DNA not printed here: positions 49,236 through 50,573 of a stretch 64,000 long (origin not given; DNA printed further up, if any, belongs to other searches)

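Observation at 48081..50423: Island cargo: a tightly coupled three-gene operon encoding only membrane proteins of no recognisable family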

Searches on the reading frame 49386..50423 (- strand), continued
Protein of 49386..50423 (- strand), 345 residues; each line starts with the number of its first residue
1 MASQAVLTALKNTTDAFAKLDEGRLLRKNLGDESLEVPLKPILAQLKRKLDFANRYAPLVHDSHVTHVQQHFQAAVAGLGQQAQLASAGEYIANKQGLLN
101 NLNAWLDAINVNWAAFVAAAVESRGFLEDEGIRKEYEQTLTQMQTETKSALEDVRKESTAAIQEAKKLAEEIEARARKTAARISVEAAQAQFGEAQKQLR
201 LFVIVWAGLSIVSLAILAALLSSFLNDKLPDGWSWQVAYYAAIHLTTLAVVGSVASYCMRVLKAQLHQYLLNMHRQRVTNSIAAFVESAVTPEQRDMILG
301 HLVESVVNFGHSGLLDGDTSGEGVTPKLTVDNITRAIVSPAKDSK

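Call 97: search_solved_structures(query=L026:9092-10141:+, max_evalue=0.01)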
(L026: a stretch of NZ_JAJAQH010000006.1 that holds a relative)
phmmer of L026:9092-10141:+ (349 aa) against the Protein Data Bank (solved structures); distinct sequences matched with E-value up to 0.01: 10.
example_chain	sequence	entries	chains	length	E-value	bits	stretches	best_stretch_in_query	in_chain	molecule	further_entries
2be3_A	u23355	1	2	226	5.5e-16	62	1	31-201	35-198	GTP pyrophosphokinase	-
5f2v_V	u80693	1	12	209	6.5e-12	48.6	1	38-206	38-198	GTP pyrophosphokinase YjbM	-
5ded_D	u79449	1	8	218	7.1e-12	48.4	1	38-206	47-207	GTP pyrophosphokinase YjbM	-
5dec_A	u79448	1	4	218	7.4e-12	48.4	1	38-206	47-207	GTP pyrophosphokinase YjbM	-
6fgk_A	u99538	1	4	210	7.9e-12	48.3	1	44-200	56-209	GTP pyrophosphokinase YwaC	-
3l9d_A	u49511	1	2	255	1.9e-11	47.1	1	36-200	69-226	Putative GTP pyrophosphokinase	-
6ewz_A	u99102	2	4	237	1e-05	28.2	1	44-174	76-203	GTP pyrophosphokinase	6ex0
6fgj_A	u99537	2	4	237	1.1e-05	28.1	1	44-173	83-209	GTP pyrophosphokinase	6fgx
9erv_A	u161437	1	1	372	0.00021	23.9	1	42-215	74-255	RelA/SpoT family protein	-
7ztb_A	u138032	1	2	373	0.00021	23.9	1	42-215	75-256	RelA/SpoT family protein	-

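Call 98: search_solved_structures(query=L032:2174-3253:+, max_evalue=0.01)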
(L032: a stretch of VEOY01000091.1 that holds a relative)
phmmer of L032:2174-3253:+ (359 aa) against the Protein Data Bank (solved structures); distinct sequences matched with E-value up to 0.01: 31.
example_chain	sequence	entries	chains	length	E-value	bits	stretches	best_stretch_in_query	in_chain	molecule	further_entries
1w3b_A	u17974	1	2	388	7e-13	51.8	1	81-142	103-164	UDP-N-ACETYLGLUCOSAMINE--PEPTIDE N-ACETYLGLUCOSAMINYLTRANSFERASE 110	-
6eou_A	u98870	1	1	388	8.5e-13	51.5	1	81-142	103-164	UDP-N-acetylglucosamine--peptide N-acetylglucosaminyltransferase 110 kDa subunit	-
7yea_A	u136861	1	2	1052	1.3e-12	50.9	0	82-142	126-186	UDP-N-acetylglucosamine--peptide N-acetylglucosaminyltransferase 110 kDa subunit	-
7yeh_B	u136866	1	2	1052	1.4e-12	50.8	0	82-142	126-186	UDP-N-acetylglucosamine--peptide N-acetylglucosaminyltransferase 110 kDa subunit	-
7ntf_A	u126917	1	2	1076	1.5e-12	50.7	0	82-142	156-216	Isoform 1 of UDP-N-acetylglucosamine--peptide N-acetylglucosaminyltransferase 110 kDa subu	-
9qhb_A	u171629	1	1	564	9.6e-11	44.8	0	64-173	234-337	Engineered tetratricopeptide repeat protein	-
6b85_J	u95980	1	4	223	2e-09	40.4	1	85-142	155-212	TMHC4_R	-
8bu0_A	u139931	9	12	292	1.8e-08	37.3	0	63-174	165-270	Consensus tetratricopeptide repeat protein | Crystal structure of an 8-repeat consensus TPR superhelix with Zinc. | Monomer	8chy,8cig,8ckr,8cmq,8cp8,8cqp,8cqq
11kc_A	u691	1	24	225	6e-08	35.6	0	86-151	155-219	Designed nanoparticle O43-TM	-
8far_A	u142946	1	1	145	2.1e-07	33.8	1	95-180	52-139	I432-1-CC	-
8cus_A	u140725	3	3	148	6.2e-07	32.2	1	95-149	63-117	I432-1(NaCl) Chain A | I432-1(Imd) Chain A | I432-1-X3 Chain A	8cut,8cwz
9qhc_A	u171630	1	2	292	1.4e-06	31.1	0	62-173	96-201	Engineered tetratricopeptide repeat protein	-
8fwd_1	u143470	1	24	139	1.6e-06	30.9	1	95-155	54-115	O43-rpxdoc-EK1_B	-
9gzg_A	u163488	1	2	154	1.5e-05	27.7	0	77-144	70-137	Engineered CTPR protein with glutamic acids for conductivity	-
5nnp_A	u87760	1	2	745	3.8e-05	26.4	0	62-142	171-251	N-terminal acetyltransferase-like protein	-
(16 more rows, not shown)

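Call 99: search_solved_structures(query=L037:9036-9785:+, max_evalue=0.01)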
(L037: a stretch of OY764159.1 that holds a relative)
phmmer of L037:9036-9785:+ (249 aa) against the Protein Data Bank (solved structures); distinct sequences matched with E-value up to 0.01: 0.
